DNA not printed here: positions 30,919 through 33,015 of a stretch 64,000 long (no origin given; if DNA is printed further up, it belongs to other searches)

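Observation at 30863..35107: Divergent single-subunit ALS-like TPP enzyme plus small RHH protein heading a tightly coupled ilvC / short leuA(cimA-like) / ilvE operon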

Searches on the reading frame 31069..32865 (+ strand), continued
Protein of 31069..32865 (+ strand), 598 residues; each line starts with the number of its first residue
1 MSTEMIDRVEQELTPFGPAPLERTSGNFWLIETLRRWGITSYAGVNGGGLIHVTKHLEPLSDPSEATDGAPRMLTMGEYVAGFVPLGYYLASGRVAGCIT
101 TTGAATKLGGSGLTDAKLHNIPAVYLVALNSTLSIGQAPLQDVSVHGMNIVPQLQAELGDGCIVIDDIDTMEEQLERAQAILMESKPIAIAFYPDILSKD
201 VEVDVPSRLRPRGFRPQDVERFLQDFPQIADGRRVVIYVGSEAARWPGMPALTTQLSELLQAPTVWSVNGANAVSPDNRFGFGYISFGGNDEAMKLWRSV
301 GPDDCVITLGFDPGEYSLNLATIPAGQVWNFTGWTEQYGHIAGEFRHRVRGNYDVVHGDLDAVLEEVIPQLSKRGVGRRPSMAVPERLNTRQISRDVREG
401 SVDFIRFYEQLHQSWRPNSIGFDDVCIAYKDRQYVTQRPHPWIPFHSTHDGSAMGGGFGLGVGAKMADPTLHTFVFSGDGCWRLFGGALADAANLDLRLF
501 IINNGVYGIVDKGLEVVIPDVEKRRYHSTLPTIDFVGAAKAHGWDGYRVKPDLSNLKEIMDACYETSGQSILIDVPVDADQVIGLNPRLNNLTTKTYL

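Call 68: search_solved_structures(query=A1, max_evalue=1e-10, show_alignments=5)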
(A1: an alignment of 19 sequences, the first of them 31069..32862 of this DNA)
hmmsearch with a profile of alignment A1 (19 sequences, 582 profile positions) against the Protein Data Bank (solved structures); distinct sequences matched with E-value up to 1e-10: 67 (the best 60 are shown).
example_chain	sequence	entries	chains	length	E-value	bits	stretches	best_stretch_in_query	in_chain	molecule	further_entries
6lpi_A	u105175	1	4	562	8.3e-33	116.7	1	6-567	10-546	Acetolactate synthase isozyme 1 large subunit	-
8x3x_A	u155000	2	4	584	1.7e-29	105.8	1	10-564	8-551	BbmA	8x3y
8xod_A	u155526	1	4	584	6.7e-29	103.8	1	10-564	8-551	BbmA-G484F complex with CBOA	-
3eya_A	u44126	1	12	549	1.7e-24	89.3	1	11-297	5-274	Pyruvate dehydrogenase [cytochrome]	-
3ey9_A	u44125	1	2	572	2.1e-24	89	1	11-297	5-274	Pyruvate dehydrogenase [cytochrome]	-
8x3z_A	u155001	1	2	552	2.2e-24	88.9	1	13-534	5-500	CsmA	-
8rph_A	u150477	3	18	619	8.3e-23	83.7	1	8-527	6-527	Thiamine pyrophosphate-binding protein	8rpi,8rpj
6dek_A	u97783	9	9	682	3.3e-22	81.7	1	10-561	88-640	Acetolactate synthase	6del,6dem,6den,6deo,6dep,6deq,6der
7egv_A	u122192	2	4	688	2.4e-21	78.9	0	8-305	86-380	Acetolactate synthase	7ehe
1jsc_A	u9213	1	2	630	6.2e-21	77.5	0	10-302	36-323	ACETOHYDROXY-ACID SYNTHASE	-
6u9d_A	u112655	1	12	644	6.8e-21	77.4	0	10-302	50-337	Acetolactate synthase catalytic subunit, mitochondrial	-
1n0h_A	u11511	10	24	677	8.3e-21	77.1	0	10-302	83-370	Acetolactate synthase | Acetolactate synthase, mitochondrial | Acetolactate synthase catalytic subunit, mitochondrial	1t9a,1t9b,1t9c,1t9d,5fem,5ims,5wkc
9ev6_A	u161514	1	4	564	5e-19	71.2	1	11-559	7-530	Thiamine pyrophosphate-requiring enzymes [acetolactate synthase, pyruvate dehydrogenase (C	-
9ev3_A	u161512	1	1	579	6.1e-19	70.9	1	12-559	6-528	Thiamine pyrophosphate-requiring enzymes [acetolactate synthase, pyruvate dehydrogenase (C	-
6wo1_A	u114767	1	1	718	2e-18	69.2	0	437-551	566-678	Acetohydroxyacid synthase catalytic subunit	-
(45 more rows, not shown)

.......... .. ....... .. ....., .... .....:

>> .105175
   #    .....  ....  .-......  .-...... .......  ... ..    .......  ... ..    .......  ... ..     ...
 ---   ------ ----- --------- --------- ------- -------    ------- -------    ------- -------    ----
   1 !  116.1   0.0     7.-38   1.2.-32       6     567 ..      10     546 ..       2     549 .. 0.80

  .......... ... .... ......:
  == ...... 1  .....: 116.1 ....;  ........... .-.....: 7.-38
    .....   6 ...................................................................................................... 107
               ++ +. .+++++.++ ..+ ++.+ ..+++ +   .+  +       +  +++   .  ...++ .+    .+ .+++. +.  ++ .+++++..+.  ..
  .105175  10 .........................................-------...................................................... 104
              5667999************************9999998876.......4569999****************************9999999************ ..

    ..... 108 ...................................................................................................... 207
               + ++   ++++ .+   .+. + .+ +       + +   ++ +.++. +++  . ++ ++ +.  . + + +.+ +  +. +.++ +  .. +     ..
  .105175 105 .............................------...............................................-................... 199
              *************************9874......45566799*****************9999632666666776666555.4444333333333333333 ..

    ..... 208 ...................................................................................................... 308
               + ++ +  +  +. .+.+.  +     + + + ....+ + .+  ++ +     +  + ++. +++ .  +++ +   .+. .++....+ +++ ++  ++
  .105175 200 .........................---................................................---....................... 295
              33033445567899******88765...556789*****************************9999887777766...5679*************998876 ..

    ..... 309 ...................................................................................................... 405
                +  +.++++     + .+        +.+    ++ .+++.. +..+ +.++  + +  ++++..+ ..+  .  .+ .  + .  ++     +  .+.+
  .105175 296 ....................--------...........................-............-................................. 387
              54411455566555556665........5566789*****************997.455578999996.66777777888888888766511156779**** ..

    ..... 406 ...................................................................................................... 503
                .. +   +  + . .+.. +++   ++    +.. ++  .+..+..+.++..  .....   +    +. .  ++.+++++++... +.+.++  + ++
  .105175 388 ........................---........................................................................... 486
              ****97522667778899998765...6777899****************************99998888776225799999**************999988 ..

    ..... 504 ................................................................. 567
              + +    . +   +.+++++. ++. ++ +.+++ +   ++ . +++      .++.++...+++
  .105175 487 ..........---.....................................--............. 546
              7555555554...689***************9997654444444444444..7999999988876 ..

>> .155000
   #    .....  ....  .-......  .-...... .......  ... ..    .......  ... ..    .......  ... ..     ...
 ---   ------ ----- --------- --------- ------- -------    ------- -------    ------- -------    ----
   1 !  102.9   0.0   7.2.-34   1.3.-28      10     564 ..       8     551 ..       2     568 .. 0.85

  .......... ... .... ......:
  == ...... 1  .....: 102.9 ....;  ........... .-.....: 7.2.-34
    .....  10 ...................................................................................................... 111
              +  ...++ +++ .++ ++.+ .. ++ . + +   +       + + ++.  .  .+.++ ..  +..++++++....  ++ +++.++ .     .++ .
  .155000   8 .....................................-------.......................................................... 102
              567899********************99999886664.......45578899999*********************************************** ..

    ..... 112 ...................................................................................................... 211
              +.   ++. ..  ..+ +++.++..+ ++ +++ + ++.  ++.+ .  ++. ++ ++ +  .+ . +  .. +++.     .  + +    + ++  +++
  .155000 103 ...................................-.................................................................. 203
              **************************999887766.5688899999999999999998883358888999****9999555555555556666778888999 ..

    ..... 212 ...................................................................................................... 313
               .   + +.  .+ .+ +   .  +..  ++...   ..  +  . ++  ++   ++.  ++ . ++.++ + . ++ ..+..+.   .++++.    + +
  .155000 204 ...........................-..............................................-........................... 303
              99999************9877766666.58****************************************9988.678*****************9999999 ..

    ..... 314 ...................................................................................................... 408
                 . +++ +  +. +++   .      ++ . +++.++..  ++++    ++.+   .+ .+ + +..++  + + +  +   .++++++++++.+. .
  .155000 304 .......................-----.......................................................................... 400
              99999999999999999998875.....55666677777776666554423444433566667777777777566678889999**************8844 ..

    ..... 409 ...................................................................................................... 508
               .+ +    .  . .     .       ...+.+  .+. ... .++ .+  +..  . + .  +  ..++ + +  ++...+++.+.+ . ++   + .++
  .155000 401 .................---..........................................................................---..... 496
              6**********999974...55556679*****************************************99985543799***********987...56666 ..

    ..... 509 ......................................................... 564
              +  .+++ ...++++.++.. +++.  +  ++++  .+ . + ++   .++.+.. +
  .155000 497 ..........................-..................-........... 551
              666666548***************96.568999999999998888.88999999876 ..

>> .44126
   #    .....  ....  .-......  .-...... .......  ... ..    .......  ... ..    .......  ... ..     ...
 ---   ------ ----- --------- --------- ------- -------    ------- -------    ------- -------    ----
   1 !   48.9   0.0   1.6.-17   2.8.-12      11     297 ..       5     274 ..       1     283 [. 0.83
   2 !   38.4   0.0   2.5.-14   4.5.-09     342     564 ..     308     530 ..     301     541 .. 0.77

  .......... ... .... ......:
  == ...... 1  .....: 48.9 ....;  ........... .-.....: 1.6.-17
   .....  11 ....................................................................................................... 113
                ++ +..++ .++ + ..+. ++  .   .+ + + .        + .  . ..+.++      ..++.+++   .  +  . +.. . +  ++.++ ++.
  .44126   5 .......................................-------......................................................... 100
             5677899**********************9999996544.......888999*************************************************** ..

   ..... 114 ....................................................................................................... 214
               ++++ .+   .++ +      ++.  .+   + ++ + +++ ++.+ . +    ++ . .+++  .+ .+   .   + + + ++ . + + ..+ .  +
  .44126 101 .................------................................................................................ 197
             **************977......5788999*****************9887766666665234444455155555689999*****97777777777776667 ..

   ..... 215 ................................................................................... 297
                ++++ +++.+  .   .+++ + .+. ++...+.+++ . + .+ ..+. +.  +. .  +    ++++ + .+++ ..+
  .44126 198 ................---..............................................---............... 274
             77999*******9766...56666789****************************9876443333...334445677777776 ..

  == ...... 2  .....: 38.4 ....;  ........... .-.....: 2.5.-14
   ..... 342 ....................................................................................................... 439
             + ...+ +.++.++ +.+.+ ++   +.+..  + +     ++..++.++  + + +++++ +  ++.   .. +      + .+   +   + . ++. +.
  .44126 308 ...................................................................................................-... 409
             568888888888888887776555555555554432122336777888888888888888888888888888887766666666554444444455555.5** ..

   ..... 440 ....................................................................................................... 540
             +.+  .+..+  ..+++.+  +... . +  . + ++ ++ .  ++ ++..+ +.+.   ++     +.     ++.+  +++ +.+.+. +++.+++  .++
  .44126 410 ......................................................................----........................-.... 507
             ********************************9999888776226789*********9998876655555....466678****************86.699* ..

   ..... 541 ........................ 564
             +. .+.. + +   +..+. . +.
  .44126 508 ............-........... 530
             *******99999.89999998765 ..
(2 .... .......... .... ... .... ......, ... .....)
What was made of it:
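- On Biosynthetic AHAS large subunit (TIGR00118 / IlvB): In the profile alignment to E. coli IlvB, GARFDDR aligns to GFDPGEY and YLGGG aligns to YVGEE (GSE in the window) (call 68).
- Closest known: Biosynthetic acetohydroxyacid synthase large subunit. Same: Best solved relative by family profile (6lpi, call 68).
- The arginine of the AHAS RFDDR motif aligns to Tyr in the FDPGEY motif (call 68). RFDDR is replaced by FDPGEY and GGG by G(S/E)E (call 68).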

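Call 70: find_homologous_proteins(query=L046:2641-4311:+, max_evalue=1e-50)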
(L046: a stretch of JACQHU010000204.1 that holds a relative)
Query L046:2641-4311:+ (557 aa): 8000 proteins with E <= 1e-50 among 8000 candidates; the best 120 are listed.
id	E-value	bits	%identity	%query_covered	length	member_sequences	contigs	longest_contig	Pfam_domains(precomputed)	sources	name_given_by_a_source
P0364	0.0e+0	1269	100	100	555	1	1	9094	PF02775.27,PF02776.24,PF00205.29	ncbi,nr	ncbi:MAG: biosynthetic-type acetolactate synthase large subunit [Armatimonadetes bacterium]|nr:biosy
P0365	0.0e+0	1130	87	100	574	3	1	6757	PF02775.27,PF02776.24,PF00205.29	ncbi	-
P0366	0.0e+0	1118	85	100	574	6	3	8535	PF02775.27,PF02776.24,PF00205.29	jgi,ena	-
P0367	0.0e+0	1116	85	100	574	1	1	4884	PF02775.27,PF02776.24,PF00205.29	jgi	-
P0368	0.0e+0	1116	86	100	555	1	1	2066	PF02775.27,PF02776.24,PF00205.29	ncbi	-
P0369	0.0e+0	1115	86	100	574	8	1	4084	PF02775.27,PF02776.24,PF00205.29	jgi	-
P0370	0.0e+0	1114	87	100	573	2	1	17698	PF02775.27,PF02776.24,PF00205.29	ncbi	-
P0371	0.0e+0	1112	85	100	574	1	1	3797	PF02775.27,PF02776.24,PF00205.29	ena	-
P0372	0.0e+0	1111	85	100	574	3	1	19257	PF02775.27,PF02776.24,PF00205.29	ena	-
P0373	0.0e+0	1110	85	100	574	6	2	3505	PF02775.27,PF02776.24,PF00205.29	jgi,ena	-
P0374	0.0e+0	1109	85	100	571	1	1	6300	PF02775.27,PF02776.24,PF00205.29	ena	-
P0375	0.0e+0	1108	85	100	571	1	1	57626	PF02775.27,PF02776.24,PF00205.29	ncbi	-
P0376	0.0e+0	1107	85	100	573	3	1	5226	PF02775.27,PF02776.24,PF00205.29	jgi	jgi:acetolactate synthase-1/2/3 large subunit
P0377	0.0e+0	1106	84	100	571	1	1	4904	PF02775.27,PF02776.24,PF00205.29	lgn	-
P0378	0.0e+0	1105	85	100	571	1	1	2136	PF02775.27,PF02776.24,PF00205.29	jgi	jgi:acetolactate synthase-1/2/3 large subunit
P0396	0.0e+0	1088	84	100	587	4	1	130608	PF02775.27,PF02776.24,PF00205.29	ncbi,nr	ncbi:MAG: biosynthetic-type acetolactate synthase large subunit [Armatimonadota bacterium]|nr:biosyn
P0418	0.0e+0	1058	81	100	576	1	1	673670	PF02775.27,PF02776.24,PF00205.29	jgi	-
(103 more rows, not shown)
